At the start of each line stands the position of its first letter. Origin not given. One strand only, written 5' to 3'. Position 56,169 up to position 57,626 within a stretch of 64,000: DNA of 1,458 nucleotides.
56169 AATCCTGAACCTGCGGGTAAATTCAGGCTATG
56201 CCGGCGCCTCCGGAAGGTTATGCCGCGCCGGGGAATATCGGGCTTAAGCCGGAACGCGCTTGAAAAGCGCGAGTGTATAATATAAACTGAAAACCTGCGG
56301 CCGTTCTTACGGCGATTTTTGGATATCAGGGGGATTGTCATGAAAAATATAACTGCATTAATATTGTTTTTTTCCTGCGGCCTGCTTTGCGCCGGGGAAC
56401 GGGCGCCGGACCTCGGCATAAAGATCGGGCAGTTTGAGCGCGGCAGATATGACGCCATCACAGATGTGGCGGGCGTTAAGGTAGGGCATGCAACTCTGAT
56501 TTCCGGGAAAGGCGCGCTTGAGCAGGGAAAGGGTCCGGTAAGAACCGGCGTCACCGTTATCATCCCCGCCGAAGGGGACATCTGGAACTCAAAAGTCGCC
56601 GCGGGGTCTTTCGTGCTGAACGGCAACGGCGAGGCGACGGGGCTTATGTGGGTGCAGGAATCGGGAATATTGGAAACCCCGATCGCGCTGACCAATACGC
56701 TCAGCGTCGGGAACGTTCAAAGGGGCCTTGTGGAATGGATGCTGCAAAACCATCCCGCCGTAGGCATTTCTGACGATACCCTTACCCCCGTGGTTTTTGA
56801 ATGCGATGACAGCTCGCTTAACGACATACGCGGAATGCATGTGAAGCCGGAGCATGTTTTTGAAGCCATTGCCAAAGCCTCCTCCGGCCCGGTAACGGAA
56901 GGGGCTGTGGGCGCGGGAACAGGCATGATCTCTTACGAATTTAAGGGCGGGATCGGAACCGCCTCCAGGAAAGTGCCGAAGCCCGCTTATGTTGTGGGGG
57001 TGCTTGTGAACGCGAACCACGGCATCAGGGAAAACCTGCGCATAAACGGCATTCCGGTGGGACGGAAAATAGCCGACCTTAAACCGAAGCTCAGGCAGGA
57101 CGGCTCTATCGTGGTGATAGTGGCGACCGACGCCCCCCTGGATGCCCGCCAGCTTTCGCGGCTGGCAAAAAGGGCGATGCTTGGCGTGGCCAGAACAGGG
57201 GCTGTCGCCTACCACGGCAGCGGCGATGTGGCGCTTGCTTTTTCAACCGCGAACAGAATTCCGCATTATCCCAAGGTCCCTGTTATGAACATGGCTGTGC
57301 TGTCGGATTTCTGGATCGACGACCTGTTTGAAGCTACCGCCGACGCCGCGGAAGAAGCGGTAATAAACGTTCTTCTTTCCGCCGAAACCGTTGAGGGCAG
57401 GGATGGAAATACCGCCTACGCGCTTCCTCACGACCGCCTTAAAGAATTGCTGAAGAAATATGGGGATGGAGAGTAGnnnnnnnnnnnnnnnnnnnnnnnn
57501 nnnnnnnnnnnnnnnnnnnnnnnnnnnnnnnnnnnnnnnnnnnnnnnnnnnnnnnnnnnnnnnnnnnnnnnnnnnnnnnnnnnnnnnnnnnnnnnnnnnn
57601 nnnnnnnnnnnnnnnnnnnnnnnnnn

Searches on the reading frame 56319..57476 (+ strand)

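Call 28: search_protein_families(library=pfam, proteins=[window:56319-57476:+], max_evalue=0.001)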
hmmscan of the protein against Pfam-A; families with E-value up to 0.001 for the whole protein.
window:56319-57476:+ (385 aa): 1 family
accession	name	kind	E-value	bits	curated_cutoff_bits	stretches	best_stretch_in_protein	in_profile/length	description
PF03576.19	Peptidase_S58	-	3.2e-120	401.7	23.9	1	45-365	1-306/307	Peptidase family S58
